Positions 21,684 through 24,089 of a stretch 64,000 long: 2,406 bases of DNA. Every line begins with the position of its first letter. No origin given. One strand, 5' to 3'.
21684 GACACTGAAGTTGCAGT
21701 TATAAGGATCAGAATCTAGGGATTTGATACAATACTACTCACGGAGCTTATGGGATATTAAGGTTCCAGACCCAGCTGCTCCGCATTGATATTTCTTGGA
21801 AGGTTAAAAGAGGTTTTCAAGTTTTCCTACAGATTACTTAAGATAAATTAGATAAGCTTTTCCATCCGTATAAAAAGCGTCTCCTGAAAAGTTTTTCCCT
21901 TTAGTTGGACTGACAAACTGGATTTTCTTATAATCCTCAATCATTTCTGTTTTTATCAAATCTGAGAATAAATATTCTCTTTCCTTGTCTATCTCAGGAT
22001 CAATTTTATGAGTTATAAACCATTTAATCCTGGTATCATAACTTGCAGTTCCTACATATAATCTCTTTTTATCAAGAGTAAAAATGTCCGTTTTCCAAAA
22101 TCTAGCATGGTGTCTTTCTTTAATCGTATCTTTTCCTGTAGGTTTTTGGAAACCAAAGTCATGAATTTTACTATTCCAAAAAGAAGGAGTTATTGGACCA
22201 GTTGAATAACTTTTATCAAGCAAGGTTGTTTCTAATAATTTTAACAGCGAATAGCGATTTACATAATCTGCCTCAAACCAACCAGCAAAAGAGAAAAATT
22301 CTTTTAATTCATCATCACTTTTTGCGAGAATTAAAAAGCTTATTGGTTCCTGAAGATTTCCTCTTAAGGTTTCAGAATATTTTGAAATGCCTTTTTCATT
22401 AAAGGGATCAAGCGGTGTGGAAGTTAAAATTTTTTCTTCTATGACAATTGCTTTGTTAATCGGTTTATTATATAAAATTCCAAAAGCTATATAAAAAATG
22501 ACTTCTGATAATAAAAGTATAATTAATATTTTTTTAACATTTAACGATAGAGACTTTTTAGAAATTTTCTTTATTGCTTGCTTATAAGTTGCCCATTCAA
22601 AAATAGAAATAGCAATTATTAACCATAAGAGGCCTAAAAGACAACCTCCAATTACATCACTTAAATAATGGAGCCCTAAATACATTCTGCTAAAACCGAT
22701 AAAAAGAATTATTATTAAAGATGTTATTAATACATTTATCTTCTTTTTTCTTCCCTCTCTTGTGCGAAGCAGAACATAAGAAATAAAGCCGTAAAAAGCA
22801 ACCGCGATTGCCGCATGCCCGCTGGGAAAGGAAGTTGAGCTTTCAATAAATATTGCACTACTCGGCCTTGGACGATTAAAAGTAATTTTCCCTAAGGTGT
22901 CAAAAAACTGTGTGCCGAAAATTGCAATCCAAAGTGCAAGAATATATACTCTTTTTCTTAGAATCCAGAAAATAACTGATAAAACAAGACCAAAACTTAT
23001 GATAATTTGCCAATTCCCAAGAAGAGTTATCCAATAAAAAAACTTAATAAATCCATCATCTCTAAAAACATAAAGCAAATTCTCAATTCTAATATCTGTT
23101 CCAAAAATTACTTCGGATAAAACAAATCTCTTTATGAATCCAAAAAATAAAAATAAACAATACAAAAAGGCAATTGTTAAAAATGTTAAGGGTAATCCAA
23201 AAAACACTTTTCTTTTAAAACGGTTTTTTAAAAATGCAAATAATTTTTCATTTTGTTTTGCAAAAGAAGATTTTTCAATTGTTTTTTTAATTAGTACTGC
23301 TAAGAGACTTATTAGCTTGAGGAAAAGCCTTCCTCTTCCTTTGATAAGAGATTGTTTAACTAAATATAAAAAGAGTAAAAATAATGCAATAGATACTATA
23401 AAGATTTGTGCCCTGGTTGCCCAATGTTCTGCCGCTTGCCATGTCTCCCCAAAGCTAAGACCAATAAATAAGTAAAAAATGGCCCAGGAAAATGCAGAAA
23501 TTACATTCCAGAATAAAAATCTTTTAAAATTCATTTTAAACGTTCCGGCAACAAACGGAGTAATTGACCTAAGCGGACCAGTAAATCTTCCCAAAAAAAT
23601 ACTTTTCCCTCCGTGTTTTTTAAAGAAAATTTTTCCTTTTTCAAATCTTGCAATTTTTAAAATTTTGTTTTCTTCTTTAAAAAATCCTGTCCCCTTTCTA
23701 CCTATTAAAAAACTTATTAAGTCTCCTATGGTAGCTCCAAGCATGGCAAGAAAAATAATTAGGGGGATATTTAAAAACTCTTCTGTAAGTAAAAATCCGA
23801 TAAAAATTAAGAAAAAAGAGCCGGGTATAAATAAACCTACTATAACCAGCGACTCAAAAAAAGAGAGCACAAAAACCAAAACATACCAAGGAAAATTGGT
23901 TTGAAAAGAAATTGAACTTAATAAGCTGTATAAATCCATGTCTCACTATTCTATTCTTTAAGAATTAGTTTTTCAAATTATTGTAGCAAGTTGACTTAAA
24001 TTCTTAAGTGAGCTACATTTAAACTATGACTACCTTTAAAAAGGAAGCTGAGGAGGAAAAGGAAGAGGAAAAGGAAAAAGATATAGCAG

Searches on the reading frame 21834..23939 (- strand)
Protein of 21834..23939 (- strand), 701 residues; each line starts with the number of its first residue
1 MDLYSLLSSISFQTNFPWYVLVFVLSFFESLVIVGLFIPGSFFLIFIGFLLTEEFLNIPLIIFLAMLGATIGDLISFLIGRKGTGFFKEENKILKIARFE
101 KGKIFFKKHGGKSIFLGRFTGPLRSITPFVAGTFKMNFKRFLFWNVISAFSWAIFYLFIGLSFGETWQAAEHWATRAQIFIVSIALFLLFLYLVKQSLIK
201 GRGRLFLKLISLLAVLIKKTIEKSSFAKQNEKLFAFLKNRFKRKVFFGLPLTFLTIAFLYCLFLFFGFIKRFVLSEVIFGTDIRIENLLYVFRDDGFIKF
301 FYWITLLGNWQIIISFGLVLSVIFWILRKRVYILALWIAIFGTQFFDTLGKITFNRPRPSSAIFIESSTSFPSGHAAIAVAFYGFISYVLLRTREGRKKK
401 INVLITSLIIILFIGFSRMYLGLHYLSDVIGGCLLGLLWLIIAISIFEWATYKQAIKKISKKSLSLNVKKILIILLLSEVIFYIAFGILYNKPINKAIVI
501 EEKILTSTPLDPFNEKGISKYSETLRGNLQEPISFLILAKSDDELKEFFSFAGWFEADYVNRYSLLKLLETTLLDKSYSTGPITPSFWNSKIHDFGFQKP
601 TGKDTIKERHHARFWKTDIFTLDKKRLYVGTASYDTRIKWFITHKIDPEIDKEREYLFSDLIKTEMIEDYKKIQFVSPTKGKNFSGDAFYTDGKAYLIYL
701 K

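Call 8: search_protein_families(library=pfam, proteins=[window:21834-23939:-], max_evalue=0.001)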
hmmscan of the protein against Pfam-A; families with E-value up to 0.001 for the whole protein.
window:21834-23939:- (701 aa): 4 families
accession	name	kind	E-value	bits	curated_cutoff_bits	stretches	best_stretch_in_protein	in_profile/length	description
PF14067.11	LssY_C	-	1.4e-47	162.1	25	1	518-694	4-187/188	LssY C-terminus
PF01569.27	PAP2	-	1.5e-20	73.7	27.2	1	334-450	3-128/130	PAP2 superfamily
PF09335.16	VTT_dom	-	7.3e-20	72.1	33.9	1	38-160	1-121/123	VTT domain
PF14378.12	PAP2_3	-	2.8e-08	34.2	27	1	363-439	119-187/190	PAP2 superfamily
